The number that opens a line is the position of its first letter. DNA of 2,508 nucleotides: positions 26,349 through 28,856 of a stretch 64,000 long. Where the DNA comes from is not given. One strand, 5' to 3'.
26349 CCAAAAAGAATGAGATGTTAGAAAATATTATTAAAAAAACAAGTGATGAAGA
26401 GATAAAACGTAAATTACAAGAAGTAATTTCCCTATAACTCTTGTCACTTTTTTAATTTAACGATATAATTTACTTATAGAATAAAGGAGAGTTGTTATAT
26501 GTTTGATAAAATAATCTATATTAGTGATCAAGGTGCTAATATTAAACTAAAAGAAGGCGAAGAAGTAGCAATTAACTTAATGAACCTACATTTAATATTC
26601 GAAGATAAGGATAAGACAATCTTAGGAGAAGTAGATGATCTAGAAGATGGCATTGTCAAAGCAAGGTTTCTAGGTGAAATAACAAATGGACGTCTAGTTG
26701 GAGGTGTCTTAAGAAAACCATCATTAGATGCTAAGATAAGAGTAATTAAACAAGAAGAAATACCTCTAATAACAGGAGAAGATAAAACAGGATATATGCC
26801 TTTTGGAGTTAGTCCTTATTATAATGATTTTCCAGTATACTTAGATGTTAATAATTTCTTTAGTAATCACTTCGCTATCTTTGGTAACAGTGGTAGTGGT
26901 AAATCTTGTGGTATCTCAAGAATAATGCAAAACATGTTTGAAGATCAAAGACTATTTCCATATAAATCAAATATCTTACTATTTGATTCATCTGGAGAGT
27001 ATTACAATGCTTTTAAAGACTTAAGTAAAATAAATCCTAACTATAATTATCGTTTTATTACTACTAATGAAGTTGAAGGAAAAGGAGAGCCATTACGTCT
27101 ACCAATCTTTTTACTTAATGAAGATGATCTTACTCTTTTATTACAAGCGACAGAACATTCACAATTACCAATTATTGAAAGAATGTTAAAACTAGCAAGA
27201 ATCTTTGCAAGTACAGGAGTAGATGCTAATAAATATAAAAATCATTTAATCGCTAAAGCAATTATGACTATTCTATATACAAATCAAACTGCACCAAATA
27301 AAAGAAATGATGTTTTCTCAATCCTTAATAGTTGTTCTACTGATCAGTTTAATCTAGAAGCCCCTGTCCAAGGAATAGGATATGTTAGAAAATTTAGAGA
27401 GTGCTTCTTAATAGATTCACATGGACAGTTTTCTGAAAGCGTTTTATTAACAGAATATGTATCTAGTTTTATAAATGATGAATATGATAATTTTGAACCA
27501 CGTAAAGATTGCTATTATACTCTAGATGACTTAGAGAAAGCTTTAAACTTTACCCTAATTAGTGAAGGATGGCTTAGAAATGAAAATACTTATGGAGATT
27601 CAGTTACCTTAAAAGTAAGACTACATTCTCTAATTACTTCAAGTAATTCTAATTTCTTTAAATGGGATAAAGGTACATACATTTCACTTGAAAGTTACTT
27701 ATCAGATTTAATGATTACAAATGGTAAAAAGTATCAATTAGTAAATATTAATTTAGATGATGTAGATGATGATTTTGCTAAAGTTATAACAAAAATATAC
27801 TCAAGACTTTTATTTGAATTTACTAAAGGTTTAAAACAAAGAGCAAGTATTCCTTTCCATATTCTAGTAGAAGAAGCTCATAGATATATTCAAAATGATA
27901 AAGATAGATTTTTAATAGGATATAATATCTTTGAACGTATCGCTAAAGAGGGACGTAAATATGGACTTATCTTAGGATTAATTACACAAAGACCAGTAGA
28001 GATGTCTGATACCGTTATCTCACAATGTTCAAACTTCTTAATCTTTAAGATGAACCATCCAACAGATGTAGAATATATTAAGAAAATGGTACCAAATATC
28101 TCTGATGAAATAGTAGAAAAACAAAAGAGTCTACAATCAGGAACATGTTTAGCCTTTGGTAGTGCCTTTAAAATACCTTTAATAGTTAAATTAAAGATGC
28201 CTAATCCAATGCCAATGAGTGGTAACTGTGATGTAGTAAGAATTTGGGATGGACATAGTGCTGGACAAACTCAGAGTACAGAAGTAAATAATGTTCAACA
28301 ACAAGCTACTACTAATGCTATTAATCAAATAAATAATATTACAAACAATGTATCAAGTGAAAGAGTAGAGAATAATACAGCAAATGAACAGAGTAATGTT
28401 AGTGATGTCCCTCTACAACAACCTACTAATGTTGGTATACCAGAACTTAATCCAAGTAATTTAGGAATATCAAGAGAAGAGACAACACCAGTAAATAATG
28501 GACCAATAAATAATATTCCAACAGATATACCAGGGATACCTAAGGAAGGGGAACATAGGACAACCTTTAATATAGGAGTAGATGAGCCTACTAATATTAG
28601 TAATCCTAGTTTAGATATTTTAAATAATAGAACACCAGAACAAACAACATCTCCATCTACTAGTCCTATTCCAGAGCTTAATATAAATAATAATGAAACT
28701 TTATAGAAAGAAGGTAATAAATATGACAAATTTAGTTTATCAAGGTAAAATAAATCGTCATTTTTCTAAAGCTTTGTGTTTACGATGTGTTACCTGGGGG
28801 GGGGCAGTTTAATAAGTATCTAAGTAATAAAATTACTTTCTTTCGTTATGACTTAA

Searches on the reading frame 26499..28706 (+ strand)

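Call 58: search_protein_families(library=pfam, max_evalue=1, proteins=[window:26499-28706:+])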
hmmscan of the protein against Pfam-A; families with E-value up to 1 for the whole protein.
window:26499-28706:+ (735 aa): 4 families
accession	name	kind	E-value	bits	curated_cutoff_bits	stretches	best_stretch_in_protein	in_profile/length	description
PF01935.23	DUF87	-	8.2e-20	72.3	23.2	1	109-235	10-125/220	Helicase HerA, central domain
PF10412.15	TrwB_AAD_bind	-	0.00048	19.6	20.5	1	122-174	15-61/387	Type IV secretion-system coupling protein DNA-binding domain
PF01580.24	FtsK_SpoIIIE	-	0.0035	17.3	24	1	104-146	22-63/221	FtsK/SpoIIIE family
PF07385.18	Lyx_isomer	-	0.1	12.2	20.8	1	4-61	145-202/222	D-lyxose isomerase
